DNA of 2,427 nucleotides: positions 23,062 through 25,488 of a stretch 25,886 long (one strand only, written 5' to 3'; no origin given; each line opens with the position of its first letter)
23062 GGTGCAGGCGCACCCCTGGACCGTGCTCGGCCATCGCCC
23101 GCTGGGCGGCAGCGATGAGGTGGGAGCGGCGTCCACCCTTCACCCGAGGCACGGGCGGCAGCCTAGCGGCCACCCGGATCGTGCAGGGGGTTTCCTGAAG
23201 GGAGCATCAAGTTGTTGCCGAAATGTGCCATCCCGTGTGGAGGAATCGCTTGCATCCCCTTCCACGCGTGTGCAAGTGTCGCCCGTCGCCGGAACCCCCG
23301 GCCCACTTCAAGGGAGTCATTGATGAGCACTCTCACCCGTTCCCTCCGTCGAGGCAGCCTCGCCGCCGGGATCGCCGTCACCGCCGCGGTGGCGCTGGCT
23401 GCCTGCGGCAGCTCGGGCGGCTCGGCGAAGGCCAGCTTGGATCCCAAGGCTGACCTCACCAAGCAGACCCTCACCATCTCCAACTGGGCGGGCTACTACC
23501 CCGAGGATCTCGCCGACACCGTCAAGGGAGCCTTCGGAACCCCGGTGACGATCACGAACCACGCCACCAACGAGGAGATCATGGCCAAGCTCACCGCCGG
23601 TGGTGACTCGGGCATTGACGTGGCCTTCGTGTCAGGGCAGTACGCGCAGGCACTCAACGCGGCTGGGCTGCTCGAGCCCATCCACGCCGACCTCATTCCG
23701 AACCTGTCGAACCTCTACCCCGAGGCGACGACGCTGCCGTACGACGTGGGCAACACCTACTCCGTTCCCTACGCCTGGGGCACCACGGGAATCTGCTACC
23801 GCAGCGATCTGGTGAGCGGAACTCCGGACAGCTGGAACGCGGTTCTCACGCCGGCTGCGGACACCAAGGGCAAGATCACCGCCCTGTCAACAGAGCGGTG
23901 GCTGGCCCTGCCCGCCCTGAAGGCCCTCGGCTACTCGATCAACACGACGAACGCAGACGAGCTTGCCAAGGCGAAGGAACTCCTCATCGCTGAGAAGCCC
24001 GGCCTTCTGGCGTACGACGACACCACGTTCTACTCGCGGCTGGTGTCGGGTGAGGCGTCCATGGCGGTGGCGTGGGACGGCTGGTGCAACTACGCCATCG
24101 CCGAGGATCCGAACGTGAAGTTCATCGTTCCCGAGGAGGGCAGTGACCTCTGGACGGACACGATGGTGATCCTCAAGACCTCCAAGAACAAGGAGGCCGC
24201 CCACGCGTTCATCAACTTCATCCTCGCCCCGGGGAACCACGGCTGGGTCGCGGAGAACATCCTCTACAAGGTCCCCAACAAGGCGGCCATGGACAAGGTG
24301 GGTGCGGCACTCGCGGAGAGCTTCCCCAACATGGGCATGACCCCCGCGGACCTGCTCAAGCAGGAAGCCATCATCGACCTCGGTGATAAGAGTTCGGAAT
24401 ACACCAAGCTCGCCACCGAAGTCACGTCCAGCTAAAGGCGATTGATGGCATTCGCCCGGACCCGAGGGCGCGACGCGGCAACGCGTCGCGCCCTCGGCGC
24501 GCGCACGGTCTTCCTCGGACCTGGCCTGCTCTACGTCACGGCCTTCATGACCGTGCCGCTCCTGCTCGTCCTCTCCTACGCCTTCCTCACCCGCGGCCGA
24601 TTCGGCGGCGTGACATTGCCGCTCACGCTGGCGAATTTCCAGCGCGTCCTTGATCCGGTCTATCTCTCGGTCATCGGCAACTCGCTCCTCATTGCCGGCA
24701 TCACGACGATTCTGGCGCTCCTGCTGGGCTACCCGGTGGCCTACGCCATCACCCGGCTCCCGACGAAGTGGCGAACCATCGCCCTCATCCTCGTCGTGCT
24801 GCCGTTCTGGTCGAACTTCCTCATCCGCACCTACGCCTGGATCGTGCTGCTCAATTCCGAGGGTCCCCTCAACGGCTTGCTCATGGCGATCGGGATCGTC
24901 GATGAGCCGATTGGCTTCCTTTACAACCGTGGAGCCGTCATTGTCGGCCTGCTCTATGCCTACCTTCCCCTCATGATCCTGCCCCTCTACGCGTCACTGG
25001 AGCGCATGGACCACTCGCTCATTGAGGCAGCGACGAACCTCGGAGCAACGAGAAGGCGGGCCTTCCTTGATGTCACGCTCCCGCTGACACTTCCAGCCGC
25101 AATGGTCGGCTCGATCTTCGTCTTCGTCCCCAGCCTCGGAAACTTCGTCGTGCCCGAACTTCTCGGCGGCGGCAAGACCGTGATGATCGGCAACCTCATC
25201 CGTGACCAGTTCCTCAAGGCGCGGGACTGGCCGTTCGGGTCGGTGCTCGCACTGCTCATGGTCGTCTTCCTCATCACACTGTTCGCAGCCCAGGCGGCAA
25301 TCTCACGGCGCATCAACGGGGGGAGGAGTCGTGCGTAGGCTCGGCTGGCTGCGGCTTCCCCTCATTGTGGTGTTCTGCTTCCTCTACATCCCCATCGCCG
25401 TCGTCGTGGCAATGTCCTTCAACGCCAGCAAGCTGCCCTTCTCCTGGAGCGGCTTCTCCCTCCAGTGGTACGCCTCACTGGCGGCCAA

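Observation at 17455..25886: Candidate uncharacterised amino-sugar(-conjugate) system: GT1 + glucosamine-type kinase + SIS + ARH-phosphatase operon facing an atypical PotD importer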

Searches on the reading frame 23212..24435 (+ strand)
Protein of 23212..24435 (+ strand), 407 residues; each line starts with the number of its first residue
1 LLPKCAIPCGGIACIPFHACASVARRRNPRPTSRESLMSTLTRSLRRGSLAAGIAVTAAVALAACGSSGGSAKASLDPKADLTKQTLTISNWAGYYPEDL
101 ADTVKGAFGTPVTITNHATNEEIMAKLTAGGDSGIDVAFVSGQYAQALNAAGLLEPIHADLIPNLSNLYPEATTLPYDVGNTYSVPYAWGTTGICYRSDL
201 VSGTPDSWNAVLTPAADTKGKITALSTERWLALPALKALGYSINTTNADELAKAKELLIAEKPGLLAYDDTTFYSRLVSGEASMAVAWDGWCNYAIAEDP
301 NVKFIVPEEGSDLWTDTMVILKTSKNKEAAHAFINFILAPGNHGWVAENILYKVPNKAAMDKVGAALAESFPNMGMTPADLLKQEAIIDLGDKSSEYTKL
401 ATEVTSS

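Call 4: search_protein_families(library=pfam, proteins=[window:23212-24435:+], max_evalue=0.01)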
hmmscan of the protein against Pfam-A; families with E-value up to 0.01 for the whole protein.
window:23212-24435:+ (407 aa): 4 families
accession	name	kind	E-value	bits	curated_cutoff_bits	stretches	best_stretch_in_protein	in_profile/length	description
PF13416.11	SBP_bac_8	-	3.4e-26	93.1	27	1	101-341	3-247/279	Bacterial extracellular solute-binding protein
PF01547.30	SBP_bac_1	-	3.7e-23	83.4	26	1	127-342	43-305/307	Bacterial extracellular solute-binding protein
PF13343.11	SBP_bac_6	-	6.5e-17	62.3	24.6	1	139-351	15-216/245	Bacterial extracellular solute-binding protein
PF13531.11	SBP_bac_11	-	9.1e-07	29.3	25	1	125-340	40-215/227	Bacterial extracellular solute-binding protein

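Call 5: search_protein_families(library=ncbifam, proteins=[window:23212-24435:+], max_evalue=0.01)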
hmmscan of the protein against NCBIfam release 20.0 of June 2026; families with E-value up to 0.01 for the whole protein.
window:23212-24435:+ (407 aa): 9 families
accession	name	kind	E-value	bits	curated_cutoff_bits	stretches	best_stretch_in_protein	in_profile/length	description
NF007048.0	PRK09501.1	equivalog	2.7e-39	135.1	582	1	83-397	25-337/348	spermidine/putrescine ABC transporter substrate-binding protein PotD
NF007962.0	PRK10682.1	equivalog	1.7e-29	103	636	1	83-370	28-332/370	spermidine/putrescine ABC transporter substrate-binding protein PotF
NF041888.1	ABC_SBP_YdcS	equivalog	1.3e-16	60.4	725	1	74-348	21-315/379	putative ABC transporter substrate-binding protein YdcS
NF008633.1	PRK11622.1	subfamily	3.2e-05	23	203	1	121-225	82-190/397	ABC transporter substrate-binding protein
NF043073.1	MMSYN1_0195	equivalog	3.6e-05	22.1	1250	1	307-363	916-970/1021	spermidine/putrescine ABC transporter permease/substrate-binding protein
TIGR03261.1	phnS2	equivalog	0.00068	18.8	392.75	1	280-349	213-282/334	putative 2-aminoethylphosphonate ABC transporter substrate-binding protein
NF038129.1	PEP_NF038129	equivalog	0.00075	19.4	65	1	60-147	25-113/194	NF038129 family PEP-CTERM protein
TIGR03850.1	bind_CPR_0540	equivalog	0.0019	16.9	299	0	171-219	140-192/437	carbohydrate ABC transporter substrate-binding protein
NF007011.0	PRK09474.1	equivalog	0.0051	15.7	291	0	105-213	54-160/396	maltose/maltodextrin ABC transporter substrate-binding protein MalE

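Call 32: search_solved_structures(query=window:23320-24435:+, max_evalue=0.00001, show_alignments=2)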
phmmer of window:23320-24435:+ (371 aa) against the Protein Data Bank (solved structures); distinct sequences matched with E-value up to 0.00001: 25.
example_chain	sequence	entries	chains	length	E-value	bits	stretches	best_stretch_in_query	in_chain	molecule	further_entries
4gl0_A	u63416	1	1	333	1.3e-43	153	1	49-331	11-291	Lmo0810 protein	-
4eqb_A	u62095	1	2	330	4.5e-38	134.8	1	48-325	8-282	Spermidine/putrescine ABC superfamily ATP binding cassette transporter, binding protein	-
7xjm_A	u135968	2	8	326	1e-36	130.4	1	49-332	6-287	Putrescine-binding periplasmic protein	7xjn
8y5h_E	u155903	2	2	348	1.7e-36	129.6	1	48-332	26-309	Spermidine/putrescine-binding periplasmic protein | Putrescine-binding periplasmic protein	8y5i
1pot_A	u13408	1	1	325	1.9e-36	129.4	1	49-332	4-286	SPERMIDINE/PUTRESCINE-BINDING PROTEIN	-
1poy_1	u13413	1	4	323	2.4e-36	129.1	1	50-332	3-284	SPERMIDINE/PUTRESCINE-BINDING PROTEIN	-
7oyx_A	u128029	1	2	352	3.5e-34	122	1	48-344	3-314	Putrescine-binding periplasmic protein PotF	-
7oyu_A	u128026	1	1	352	4.3e-34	121.7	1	48-344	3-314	Putrescine-binding periplasmic protein PotF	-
7oys_A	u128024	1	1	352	1.4e-33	120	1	48-344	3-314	Putrescine-binding periplasmic protein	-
7oyy_A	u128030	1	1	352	2.1e-33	119.4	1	48-344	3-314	Putrescine-binding periplasmic protein PotF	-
7oyz_A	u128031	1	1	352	2.6e-33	119.1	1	48-344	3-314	Putrescine-binding periplasmic protein PotF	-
7oyw_A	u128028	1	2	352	5.6e-33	118.1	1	48-344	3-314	Putrescine-binding periplasmic protein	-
7oyv_A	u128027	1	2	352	6.2e-33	117.9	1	48-344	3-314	Putrescine-binding periplasmic protein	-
7oyt_A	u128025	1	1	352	7e-33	117.8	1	48-344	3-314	Putrescine-binding periplasmic protein PotF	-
1a99_A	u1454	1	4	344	1e-32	117.2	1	48-345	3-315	PUTRESCINE-BINDING PROTEIN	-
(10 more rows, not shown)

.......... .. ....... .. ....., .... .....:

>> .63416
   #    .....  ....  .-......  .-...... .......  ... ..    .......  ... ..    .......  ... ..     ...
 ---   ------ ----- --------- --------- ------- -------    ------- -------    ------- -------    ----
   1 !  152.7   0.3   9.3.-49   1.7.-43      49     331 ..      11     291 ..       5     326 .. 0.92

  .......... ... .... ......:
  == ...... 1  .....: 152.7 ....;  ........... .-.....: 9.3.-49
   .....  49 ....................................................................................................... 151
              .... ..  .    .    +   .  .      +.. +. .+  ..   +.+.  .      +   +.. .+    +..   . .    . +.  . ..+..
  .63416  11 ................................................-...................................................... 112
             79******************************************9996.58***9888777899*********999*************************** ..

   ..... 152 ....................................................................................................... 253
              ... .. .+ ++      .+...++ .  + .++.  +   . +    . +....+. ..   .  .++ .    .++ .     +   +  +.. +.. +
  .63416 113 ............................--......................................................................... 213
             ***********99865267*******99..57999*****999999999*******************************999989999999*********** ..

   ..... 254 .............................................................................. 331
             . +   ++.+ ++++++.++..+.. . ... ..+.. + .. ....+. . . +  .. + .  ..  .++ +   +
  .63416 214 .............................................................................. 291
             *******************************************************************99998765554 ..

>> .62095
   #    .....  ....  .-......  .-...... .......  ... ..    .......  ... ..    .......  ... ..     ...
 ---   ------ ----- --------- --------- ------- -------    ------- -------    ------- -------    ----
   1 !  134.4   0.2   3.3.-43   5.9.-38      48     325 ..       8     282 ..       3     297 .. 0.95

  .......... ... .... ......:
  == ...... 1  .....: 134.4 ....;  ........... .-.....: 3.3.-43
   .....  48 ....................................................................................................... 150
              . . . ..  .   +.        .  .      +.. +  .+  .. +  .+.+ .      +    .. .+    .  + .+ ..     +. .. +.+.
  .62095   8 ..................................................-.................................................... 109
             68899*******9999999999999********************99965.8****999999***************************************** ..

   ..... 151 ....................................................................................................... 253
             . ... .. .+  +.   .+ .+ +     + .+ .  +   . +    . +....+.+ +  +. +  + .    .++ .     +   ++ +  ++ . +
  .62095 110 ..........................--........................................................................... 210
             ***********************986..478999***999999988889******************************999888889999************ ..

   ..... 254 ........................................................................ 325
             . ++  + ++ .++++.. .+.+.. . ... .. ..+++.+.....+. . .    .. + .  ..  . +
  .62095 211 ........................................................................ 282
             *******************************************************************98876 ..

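Call 36: search_solved_structures(query=window:23320-24435:+, max_evalue=1e-35, show_alignments=5)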
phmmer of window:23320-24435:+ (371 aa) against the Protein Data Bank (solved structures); distinct sequences matched with E-value up to 1e-35: 6.
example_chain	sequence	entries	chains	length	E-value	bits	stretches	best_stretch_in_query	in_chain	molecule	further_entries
4gl0_A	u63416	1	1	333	1.3e-43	153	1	49-331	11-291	Lmo0810 protein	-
4eqb_A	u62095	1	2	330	4.5e-38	134.8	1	48-325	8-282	Spermidine/putrescine ABC superfamily ATP binding cassette transporter, binding protein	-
7xjm_A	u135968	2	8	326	1e-36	130.4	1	49-332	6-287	Putrescine-binding periplasmic protein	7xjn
8y5h_E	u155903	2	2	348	1.7e-36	129.6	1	48-332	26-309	Spermidine/putrescine-binding periplasmic protein | Putrescine-binding periplasmic protein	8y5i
1pot_A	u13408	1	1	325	1.9e-36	129.4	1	49-332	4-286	SPERMIDINE/PUTRESCINE-BINDING PROTEIN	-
1poy_1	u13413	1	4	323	2.4e-36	129.1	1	50-332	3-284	SPERMIDINE/PUTRESCINE-BINDING PROTEIN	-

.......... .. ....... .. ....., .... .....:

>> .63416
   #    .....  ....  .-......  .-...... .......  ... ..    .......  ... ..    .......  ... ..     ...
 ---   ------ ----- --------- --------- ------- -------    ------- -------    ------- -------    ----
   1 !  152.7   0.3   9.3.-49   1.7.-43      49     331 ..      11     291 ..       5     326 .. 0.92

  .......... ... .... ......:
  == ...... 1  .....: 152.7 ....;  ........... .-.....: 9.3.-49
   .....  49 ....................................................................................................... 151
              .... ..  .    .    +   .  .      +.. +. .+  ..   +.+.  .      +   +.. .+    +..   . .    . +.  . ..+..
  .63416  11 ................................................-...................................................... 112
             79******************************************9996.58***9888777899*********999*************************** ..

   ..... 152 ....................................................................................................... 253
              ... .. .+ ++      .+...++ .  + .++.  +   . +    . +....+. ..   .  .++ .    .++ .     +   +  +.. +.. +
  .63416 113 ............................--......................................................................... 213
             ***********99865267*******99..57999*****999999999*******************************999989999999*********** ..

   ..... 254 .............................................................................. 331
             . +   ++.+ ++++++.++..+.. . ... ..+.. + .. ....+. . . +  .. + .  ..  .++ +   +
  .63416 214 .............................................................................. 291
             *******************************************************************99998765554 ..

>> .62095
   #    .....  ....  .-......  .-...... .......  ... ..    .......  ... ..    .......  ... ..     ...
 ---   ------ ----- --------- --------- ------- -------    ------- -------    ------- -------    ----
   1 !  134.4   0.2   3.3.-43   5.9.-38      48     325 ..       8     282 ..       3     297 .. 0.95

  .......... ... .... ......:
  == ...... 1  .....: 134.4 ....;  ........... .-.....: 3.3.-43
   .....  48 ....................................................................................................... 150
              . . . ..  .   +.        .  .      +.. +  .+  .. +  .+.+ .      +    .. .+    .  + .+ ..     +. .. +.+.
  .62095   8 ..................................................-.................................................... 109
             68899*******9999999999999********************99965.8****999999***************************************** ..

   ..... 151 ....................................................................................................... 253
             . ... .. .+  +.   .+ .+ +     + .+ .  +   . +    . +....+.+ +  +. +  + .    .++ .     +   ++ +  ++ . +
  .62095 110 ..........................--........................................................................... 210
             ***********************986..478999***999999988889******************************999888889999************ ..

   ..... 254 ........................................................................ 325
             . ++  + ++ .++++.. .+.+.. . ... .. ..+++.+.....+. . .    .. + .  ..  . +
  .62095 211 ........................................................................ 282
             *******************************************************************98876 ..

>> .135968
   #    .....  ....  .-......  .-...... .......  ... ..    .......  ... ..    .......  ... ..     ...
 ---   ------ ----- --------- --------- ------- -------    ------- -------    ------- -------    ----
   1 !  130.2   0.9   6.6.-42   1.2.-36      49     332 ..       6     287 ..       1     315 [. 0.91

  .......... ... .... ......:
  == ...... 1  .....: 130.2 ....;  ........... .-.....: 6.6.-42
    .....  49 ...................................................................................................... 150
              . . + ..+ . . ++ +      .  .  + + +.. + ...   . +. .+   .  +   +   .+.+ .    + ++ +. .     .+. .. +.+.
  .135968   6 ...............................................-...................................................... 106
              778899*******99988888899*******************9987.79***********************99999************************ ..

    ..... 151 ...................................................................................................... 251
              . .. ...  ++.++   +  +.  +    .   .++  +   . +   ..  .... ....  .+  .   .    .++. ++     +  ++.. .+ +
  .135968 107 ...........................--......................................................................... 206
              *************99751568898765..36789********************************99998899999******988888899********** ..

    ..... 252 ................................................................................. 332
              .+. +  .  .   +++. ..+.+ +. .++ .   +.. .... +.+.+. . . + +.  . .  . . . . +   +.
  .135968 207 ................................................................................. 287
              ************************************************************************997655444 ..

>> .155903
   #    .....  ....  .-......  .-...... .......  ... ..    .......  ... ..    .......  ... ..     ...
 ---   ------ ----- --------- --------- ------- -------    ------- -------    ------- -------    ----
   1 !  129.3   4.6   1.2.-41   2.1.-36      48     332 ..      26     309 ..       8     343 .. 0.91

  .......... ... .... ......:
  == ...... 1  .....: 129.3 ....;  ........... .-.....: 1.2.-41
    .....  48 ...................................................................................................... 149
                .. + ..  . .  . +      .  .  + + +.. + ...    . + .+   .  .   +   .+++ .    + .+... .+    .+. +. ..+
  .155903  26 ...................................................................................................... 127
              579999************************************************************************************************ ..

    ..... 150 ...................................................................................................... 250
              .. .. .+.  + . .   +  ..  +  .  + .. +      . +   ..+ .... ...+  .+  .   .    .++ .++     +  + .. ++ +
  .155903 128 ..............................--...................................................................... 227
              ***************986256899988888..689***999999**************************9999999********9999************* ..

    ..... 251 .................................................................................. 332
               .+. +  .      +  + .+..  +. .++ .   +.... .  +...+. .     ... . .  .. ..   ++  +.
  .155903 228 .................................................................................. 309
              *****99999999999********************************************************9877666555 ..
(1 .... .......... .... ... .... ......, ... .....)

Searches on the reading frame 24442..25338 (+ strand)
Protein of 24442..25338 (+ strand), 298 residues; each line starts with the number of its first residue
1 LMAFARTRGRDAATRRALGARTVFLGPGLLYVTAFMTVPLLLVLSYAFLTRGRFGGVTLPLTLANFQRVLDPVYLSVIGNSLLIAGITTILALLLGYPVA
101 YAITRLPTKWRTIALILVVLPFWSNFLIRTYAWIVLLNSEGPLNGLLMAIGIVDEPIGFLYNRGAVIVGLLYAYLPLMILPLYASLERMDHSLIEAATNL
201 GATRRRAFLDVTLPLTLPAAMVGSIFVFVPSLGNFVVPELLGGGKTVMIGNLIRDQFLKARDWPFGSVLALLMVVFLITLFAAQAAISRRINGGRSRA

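Call 4: search_protein_families(library=pfam, proteins=[window:24442-25338:+], max_evalue=0.01)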
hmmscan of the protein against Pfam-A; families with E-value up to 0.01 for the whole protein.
window:24442-25338:+ (298 aa): 1 family
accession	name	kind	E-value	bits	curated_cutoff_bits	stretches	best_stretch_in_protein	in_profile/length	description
PF00528.27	BPD_transp_1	-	1.7e-16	60.9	26.4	1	97-292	21-183/184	Binding-protein-dependent transport system inner membrane component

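Call 5: search_protein_families(library=ncbifam, proteins=[window:24442-25338:+], max_evalue=0.01)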
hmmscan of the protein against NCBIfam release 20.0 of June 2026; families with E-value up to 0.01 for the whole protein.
window:24442-25338:+ (298 aa): 25 families
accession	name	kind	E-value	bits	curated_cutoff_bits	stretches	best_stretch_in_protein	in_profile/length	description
NF007044.0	PRK09497.1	equivalog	3.5e-77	259.6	348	1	31-287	18-278/285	spermidine/putrescine ABC transporter permease PotB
NF007963.0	PRK10683.1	equivalog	2.6e-67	227.5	489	1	46-279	66-300/317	putrescine ABC transporter permease PotH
NF043074.1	MMSYN1_0196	equivalog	1.8e-35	122.6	350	1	24-293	13-268/277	spermidine/putrescine ABC transporter permease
NF011624.0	PRK15050.1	equivalog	1.6e-27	96.4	247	1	12-296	15-294/297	2-aminoethylphosphonate ABC transporter permease subunit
TIGR03262.1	PhnU2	equivalog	6.4e-26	91.1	593.25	1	28-291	10-260/546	putative 2-aminoethylphosphonate ABC transporter permease subunit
TIGR03226.1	PhnU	equivalog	2.5e-22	79.7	283.45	1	8-293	28-309/311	2-aminoethylphosphonate ABC transporter permease subunit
TIGR02141.1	modB_ABC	equivalog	1.9e-18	66.9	182.6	1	81-281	3-200/208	molybdate ABC transporter permease subunit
NF006939.0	PRK09421.1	equivalog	4.6e-17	62.2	262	1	72-235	6-165/230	molybdate ABC transporter permease subunit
TIGR01581.1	Mo_ABC_porter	hypoth_equivalog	6.5e-17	61.8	210.3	1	69-244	14-184/225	ABC transporter permease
NF040839.1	tungstate_WtpB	equivalog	8.9e-14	51.7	340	1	67-235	35-197/251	tungstate ABC transporter permease WtpB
TIGR00969.1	3a0106s02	subfamily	3.1e-12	46.5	240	1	22-283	17-266/272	sulfate ABC transporter permease subunit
NF007047.0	PRK09500.1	equivalog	7e-11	42.2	326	1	31-265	13-229/257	spermidine/putrescine ABC transporter permease PotC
NF008208.0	PRK10971.1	equivalog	2.3e-10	40.4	415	1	13-290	5-273/277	sulfate/thiosulfate ABC transporter permease CysT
TIGR02139.1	permease_CysT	equivalog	7.7e-10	38.8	246.1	1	60-275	33-246/265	sulfate ABC transporter permease subunit CysT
TIGR02140.1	permease_CysW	equivalog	1.1e-09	38.2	329.1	1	24-282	5-251/261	sulfate ABC transporter permease subunit CysW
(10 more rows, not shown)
